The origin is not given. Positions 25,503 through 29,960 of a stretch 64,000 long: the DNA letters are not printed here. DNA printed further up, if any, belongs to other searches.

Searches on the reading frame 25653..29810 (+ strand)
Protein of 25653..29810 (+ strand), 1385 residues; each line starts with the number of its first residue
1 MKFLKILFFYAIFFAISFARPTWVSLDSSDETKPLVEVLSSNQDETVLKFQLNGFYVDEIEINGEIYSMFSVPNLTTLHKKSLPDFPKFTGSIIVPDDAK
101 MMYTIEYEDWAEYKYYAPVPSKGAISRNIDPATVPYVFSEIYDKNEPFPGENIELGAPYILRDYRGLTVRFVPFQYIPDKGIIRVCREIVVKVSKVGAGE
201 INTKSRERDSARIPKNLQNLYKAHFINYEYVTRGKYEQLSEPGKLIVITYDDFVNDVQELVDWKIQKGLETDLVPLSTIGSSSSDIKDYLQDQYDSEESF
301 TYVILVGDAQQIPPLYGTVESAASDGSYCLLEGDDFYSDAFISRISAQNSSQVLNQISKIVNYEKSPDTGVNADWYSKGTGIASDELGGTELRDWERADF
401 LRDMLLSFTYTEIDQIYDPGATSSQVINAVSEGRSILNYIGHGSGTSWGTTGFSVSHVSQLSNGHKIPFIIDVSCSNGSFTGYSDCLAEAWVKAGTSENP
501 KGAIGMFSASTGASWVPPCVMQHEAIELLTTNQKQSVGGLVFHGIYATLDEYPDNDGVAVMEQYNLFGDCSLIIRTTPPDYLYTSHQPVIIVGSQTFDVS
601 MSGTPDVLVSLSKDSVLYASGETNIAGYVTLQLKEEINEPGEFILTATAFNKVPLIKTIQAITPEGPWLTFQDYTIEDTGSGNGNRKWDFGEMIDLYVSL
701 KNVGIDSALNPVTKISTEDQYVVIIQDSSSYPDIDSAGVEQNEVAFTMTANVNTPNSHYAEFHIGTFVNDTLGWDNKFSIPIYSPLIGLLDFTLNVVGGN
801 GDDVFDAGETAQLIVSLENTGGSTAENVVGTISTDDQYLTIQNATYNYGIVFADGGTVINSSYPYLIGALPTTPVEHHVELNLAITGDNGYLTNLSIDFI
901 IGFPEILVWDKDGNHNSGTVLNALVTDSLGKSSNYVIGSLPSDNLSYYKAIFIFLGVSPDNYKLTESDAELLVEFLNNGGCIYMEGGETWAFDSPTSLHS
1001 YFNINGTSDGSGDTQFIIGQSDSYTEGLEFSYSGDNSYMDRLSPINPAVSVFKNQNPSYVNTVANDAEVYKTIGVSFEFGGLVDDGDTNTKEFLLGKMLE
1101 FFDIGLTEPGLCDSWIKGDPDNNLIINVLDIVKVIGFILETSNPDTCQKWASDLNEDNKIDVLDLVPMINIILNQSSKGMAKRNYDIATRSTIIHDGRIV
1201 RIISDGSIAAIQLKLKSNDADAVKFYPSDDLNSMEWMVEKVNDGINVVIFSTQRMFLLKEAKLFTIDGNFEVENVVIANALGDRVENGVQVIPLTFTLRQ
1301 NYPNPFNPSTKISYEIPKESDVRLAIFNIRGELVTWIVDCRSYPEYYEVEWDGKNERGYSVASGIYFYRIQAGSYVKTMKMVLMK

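Call 60: search_protein_families(library=pfam, proteins=[window:25653-29810:+], max_evalue=0.00001)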
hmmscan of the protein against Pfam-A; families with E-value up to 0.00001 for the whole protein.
window:25653-29810:+ (1385 aa): 3 families
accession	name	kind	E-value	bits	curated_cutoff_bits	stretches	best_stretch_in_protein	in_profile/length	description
PF01364.23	Peptidase_C25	-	6.9e-55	187.2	23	1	246-572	2-372/374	Peptidase family C25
PF08126.16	Propeptide_C25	-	3.4e-25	88.8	22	1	32-229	7-198/205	Propeptide_C25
PF03785.20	Peptidase_C25_C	-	4.5e-08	33.3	25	1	586-660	8-79/79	Peptidase family C25, C terminal ig-like domain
